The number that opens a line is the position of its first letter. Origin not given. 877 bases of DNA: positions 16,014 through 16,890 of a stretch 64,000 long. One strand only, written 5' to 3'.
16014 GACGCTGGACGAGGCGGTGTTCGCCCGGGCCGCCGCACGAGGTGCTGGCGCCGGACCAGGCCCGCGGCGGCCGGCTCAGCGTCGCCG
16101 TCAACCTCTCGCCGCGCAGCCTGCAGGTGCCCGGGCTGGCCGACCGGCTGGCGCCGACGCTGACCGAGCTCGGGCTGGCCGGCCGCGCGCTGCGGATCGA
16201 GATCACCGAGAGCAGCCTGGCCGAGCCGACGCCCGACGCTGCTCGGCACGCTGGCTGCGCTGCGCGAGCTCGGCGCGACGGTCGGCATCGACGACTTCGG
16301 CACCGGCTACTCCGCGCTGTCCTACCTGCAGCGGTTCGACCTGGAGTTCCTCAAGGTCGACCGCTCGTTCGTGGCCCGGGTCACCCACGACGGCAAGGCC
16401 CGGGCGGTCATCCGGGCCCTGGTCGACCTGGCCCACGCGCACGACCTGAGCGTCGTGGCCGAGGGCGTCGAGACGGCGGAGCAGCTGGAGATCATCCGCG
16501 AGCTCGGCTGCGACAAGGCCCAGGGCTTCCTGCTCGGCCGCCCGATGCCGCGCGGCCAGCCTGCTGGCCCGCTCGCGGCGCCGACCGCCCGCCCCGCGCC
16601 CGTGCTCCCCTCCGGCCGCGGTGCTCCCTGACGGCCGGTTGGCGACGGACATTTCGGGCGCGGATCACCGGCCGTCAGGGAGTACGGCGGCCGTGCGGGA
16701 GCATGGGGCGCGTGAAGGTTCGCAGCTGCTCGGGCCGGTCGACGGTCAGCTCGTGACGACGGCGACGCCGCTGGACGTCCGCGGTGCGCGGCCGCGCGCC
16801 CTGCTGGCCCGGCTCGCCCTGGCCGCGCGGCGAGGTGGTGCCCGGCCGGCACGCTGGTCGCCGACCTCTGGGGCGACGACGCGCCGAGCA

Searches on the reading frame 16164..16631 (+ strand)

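Call 12: search_protein_families(library=pfam, proteins=[window:16164-16631:+])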
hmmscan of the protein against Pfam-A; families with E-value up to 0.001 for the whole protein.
window:16164-16631:+ (155 aa): 1 family
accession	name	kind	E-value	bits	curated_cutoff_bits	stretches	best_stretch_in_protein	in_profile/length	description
PF00563.25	EAL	-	1e-35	123.7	31.3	1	22-127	131-236/236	EAL domain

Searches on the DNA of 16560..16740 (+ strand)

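Call 44: search_rna_families(source=window, start=16560, end=16740, threshold=evalue, max_evalue=10)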
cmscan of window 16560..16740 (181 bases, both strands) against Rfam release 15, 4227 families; matches with E-value up to 10: 17.
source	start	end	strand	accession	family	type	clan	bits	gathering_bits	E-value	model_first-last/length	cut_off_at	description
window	16603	16703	+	RF04011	mir-8515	Gene; miRNA;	-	34.4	100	3.3e-05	1-92/92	no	mir-8515 microRNA precursor family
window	16599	16707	+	RF04141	MIR8622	Gene; miRNA;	-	31.8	197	0.00019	1-212/212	no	MIR8622 microRNA precursor family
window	16610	16696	+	RF03294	mir-H3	Gene; miRNA;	-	30.7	70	0.0045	1-81/81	no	mir-H3 microRNA precursor family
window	16619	16689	+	RF02025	mir-3017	Gene; miRNA;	-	28.2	51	0.00085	1-70/70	no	mir-3017 microRNA precursor family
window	16600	16706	-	RF04141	MIR8622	Gene; miRNA;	-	26.8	197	0.0023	1-212/212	no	MIR8622 microRNA precursor family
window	16615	16691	+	RF00978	mir-638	Gene; miRNA;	-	26.3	87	0.047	1-93/93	no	mir-638 microRNA precursor family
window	16607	16699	-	RF04011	mir-8515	Gene; miRNA;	-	24.6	100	0.0086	1-92/92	no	mir-8515 microRNA precursor family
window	16613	16693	+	RF00983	mir-662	Gene; miRNA;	-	22.3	88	0.048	1-82/82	no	mir-662 microRNA precursor family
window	16617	16689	-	RF03622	mir-731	Gene; miRNA;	-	20.5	70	0.12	1-90/90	no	mir-731 microRNA precursor family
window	16613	16693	+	RF00905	mir-789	Gene; miRNA;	-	19.1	100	0.26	1-97/97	no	mir-789 microRNA precursor family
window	16617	16687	-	RF02025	mir-3017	Gene; miRNA;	-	18.8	51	0.24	1-70/70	no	mir-3017 microRNA precursor family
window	16614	16692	-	RF00836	mir-250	Gene; miRNA;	-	16.8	58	0.2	1-81/81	no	mir-250 microRNA precursor family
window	16598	16706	+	RF00829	mir-149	Gene; miRNA;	-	16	79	2.9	1-86/86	no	mir-149 microRNA precursor family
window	16609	16700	+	RF00843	mir-228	Gene; miRNA;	CL00093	15.2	45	0.63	1-85/85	no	mir-228 microRNA precursor family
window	16611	16705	+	RF02556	snaR-A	Gene; sRNA;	-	13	98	3.6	1-115/115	no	snaR-A sRNA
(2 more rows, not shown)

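Call 47: search_dna_similar(query=window:16595-16712:+, collection=plasmids, mode=distant, max_evalue=1, max_rows=15)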
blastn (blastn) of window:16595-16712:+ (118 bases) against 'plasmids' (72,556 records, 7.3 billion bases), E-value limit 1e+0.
Records with a match: 1; places in all: 1; records where one place covers at least 80% of the query: 0.
Best place of each record, by identity: 90-95% 1.
By first word of the organism name: Streptomyces 1.
By predicted mobility (MOB-suite, as given by PLSDB): non-mobilizable 1.
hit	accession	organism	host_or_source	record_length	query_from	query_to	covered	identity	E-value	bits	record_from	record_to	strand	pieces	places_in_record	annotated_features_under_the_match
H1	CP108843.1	Streptomyces chartreusis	-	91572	76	102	23%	92.6%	3e-1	41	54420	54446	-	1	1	none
